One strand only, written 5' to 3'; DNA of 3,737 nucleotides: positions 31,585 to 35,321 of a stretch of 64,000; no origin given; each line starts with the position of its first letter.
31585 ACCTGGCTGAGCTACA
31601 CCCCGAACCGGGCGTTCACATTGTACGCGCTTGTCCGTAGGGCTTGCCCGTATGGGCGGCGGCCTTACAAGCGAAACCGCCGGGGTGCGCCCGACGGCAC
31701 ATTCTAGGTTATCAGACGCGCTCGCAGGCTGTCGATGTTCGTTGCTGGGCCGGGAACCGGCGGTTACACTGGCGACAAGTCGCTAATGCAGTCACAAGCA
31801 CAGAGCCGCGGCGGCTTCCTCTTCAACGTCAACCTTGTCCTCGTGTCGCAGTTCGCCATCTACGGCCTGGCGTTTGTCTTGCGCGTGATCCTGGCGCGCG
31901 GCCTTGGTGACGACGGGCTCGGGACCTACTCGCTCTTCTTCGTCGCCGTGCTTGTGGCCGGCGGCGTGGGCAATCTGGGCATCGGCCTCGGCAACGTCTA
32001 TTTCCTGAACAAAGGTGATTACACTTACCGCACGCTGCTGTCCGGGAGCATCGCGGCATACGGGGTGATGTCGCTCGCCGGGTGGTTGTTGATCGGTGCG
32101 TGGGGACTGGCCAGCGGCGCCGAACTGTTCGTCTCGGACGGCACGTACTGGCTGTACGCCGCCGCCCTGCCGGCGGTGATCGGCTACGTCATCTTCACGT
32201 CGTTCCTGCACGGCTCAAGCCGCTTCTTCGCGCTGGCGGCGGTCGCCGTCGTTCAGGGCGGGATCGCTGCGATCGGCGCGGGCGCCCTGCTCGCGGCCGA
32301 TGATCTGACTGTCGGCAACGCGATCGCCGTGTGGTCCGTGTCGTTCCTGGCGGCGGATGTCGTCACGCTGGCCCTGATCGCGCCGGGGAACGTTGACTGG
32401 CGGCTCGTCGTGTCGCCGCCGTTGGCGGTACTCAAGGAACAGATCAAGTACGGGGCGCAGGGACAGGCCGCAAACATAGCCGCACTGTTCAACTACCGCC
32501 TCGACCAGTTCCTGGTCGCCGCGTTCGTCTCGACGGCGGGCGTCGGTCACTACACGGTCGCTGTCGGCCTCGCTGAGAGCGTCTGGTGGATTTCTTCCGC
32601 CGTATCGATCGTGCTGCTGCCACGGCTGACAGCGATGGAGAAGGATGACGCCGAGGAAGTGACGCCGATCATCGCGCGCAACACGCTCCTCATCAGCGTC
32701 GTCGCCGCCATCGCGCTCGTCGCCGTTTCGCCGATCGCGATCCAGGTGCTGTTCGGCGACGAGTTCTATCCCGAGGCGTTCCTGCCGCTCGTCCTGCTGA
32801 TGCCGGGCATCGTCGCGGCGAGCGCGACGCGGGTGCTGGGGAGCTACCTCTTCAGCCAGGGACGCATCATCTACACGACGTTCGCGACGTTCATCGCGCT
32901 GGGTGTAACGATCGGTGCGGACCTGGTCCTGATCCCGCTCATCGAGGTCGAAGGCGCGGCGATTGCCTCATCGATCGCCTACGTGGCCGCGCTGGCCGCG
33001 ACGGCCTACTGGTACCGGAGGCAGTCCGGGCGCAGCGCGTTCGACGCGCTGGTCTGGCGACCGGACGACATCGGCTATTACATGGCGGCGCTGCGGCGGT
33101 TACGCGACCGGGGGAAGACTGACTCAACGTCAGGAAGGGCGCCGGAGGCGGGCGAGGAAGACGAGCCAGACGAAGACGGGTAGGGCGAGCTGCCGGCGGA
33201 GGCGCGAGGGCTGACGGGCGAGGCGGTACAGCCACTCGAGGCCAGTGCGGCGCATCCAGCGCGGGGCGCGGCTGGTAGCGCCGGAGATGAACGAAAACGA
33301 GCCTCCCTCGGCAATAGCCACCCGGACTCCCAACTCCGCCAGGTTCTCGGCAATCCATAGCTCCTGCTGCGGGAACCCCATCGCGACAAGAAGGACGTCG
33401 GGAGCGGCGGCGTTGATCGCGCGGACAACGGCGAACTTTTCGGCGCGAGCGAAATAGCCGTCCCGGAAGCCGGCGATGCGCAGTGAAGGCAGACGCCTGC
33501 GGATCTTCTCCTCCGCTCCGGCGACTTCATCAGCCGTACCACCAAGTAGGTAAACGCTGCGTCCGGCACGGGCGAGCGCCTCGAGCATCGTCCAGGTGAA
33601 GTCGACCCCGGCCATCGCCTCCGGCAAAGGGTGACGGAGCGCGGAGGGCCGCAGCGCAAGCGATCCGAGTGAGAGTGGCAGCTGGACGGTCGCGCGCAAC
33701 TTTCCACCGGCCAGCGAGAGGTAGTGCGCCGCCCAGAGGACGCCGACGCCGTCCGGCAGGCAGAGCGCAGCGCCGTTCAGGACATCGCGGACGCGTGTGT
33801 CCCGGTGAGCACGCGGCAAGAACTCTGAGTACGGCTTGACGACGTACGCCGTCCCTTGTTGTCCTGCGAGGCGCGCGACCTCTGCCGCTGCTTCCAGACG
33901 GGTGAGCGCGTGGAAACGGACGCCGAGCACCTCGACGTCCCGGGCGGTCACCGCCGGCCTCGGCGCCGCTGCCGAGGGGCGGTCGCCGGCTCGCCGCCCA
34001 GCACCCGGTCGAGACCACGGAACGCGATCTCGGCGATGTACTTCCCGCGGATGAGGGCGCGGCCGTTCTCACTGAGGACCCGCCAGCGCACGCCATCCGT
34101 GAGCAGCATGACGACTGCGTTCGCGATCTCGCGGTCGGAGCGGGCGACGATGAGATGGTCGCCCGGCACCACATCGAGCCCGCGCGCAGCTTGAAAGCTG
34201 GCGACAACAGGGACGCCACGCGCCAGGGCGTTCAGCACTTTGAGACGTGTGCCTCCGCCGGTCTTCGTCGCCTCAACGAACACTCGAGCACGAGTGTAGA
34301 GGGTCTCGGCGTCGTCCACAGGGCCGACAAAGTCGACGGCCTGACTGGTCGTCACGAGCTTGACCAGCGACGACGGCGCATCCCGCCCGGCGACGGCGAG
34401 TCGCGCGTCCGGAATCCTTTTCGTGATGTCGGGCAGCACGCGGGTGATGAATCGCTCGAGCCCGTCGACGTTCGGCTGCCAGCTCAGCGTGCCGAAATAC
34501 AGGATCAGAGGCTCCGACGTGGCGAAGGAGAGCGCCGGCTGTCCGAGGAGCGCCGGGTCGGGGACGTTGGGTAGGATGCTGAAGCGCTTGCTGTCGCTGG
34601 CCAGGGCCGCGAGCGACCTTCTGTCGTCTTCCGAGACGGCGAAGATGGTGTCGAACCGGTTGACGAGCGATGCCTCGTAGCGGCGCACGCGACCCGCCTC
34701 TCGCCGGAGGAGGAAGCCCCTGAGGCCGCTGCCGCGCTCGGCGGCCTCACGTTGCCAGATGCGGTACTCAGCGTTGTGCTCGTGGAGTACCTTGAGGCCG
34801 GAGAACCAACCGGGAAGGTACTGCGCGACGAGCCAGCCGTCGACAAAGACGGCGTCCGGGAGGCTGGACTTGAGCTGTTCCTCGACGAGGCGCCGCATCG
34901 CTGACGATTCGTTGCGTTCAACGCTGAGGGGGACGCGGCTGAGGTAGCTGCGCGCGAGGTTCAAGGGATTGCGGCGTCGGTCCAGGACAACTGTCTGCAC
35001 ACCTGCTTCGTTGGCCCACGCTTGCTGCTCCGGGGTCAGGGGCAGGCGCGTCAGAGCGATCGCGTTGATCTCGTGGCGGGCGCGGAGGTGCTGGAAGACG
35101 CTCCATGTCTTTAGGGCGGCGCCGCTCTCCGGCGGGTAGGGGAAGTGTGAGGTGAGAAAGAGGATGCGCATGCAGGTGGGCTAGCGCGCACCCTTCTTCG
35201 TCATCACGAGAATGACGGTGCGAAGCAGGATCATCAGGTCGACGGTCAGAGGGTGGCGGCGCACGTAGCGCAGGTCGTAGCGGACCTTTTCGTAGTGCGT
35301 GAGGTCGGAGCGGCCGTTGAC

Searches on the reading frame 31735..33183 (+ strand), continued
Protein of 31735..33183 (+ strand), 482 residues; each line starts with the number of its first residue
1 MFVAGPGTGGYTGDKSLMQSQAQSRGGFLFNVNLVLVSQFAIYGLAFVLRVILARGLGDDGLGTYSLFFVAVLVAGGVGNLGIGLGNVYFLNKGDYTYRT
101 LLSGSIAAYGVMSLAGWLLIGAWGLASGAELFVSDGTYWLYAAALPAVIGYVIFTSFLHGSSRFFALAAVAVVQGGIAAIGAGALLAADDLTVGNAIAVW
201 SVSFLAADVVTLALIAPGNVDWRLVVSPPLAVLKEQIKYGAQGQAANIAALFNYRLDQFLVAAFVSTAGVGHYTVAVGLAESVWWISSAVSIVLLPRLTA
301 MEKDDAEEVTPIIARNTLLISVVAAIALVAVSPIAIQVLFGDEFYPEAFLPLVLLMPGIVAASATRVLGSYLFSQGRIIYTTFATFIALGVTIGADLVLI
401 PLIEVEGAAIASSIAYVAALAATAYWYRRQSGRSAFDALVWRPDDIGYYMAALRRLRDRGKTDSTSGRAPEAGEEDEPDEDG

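Call 71: find_encoding_contigs(protein=P0203, flank=10000, max_places=1)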
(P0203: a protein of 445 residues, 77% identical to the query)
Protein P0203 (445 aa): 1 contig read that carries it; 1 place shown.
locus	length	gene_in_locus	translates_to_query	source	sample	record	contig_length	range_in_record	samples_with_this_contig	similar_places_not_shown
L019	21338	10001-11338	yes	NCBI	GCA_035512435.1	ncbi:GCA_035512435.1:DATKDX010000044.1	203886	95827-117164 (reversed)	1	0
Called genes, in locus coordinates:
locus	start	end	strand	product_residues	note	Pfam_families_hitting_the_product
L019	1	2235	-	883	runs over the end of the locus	PF00521:DNA_topoisoIV, PF03989:DNA_gyraseA_C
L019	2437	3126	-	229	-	PF07722:Peptidase_C26, PF00117:GATase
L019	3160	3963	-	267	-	PF01061:ABC2_membrane, PF12698:ABC2_membrane_3 (weak)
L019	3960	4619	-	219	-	-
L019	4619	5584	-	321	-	PF00005:ABC_tran, PF13304:AAA_21 (weak), PF27102:NodI_C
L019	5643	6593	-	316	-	PF00491:Arginase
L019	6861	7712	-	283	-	PF00515:TPR_1 (faint), PF13432:TPR_16 (weak), PF14559:TPR_19 (weak), PF07719:TPR_2 (weak)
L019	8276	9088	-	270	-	-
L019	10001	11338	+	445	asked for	PF01943:Polysacc_synt, PF13440:Polysacc_synt_3 (weak)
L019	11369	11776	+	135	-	PF02604:PhdYeFM_antitox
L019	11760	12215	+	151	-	PF01850:PIN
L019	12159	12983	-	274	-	PF03808:Glyco_tran_WecG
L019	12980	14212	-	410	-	PF00534:Glycos_transf_1 (weak), PF13692:Glyco_trans_1_4, PF13524:Glyco_trans_1_2 (weak)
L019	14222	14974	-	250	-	PF02397:Bac_transf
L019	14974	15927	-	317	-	PF01370:Epimerase, PF02719:Polysacc_synt_2, PF04321:RmlD_sub_bind, PF16363:GDP_Man_Dehyd, PF07993:NAD_binding_4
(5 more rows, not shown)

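Call 72: search_protein_families(library=ncbifam, proteins=[window:31735-33183:+], max_evalue=0.01)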
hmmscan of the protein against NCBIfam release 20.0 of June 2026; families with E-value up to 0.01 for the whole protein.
window:31735-33183:+ (482 aa): 2 families
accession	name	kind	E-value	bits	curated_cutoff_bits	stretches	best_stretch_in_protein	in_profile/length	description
TIGR01695.1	murJ_mviN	equivalog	6.2e-07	28.5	235.55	1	151-430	140-429/506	murein biosynthesis integral membrane protein MurJ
NF007773.0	PRK10459.1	equivalog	5.2e-06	25.7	273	1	196-396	170-376/492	MOP flippase family protein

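Call 83: search_protein_families(library=pfam, proteins=[L016:12158-12460:-], max_evalue=0.01)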
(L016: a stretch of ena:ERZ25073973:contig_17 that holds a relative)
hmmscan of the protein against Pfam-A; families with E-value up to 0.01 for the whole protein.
L016:12158-12460:- (100 aa): 1 family
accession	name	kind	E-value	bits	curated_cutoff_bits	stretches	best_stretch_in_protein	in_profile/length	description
PF13524.12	Glyco_trans_1_2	-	0.0015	18.9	25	1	12-54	92-134/144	Glycosyl transferase-like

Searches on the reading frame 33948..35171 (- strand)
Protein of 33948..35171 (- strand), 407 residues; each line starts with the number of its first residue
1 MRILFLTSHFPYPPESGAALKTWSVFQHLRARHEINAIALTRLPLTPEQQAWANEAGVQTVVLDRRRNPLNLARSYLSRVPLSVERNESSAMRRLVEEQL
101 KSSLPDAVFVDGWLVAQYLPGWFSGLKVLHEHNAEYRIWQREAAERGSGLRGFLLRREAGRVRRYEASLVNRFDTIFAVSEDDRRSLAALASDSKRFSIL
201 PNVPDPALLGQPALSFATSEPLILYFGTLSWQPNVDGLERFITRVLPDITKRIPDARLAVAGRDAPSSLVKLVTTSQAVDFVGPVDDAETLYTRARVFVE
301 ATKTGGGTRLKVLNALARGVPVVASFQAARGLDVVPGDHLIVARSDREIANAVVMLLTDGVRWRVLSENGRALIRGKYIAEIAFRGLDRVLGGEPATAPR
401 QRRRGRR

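Call 10: search_protein_families(library=pfam, proteins=[window:33948-35171:-], max_evalue=0.001)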
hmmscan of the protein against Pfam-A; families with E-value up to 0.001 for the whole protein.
window:33948-35171:- (407 aa): 5 families
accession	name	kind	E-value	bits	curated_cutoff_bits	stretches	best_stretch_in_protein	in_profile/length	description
PF13692.12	Glyco_trans_1_4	-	3.7e-20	73.1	27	1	221-359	2-142/142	Glycosyl transferases group 1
PF00534.26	Glycos_transf_1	-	5e-09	36.4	26.4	1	216-371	11-170/172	Glycosyl transferases group 1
PF13579.12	Glyco_trans_4_4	-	7.2e-07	30.1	29.7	1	17-202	2-157/158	Glycosyl transferase 4-like domain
PF13439.12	Glyco_transf_4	-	2e-06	28.4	28.5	1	50-205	37-167/170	Glycosyltransferase Family 4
PF13524.12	Glyco_trans_1_2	-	1.5e-05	25.4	25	1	249-378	9-133/144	Glycosyl transferase-like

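Call 72: search_protein_families(library=ncbifam, proteins=[window:33948-35171:-], max_evalue=0.01)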
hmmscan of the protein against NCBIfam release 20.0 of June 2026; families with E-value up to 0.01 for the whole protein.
window:33948-35171:- (407 aa): 8 families
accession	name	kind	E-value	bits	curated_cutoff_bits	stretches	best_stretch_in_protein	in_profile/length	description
TIGR03087.1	stp1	hypoth_equivalog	2e-44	152.4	316.65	1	3-391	1-394/397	TIGR03087 family PEP-CTERM/XrtA system glycosyltransferase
TIGR04047.1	MSMEG_0565_glyc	hypoth_equivalog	5.6e-06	25.7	259.85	1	273-376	253-357/373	MSMEG_0565 family glycosyltransferase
TIGR04063.1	stp3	hypoth_equivalog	1.6e-05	24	442.05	1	138-375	126-376/397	TIGR04063 family PEP-CTERM/XrtA system glycosyltransferase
NF041876.1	EPS_EpsE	equivalog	0.00011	21.5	400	1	271-380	270-382/389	exopolysaccharide biosynthesis GT4 family glycosyltransferase EpsE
TIGR03088.1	stp2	hypoth_equivalog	0.00024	20.3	409.05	1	231-378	205-357/374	TIGR03088 family PEP-CTERM/XrtA system glycosyltransferase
NF041010.1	glycosy_Agl16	equivalog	0.00051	19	575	1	165-371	126-329/352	glycosylation protein Agl16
TIGR03999.1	thiol_BshA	equivalog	0.0014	17.6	273.7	1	267-380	245-359/375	N-acetyl-alpha-D-glucosaminyl L-malate synthase BshA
NF038229.1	Glyco4_Geo_Pelo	equivalog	0.0095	15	400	0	245-388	182-330/338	GPMC system family 4 glycosyltransferase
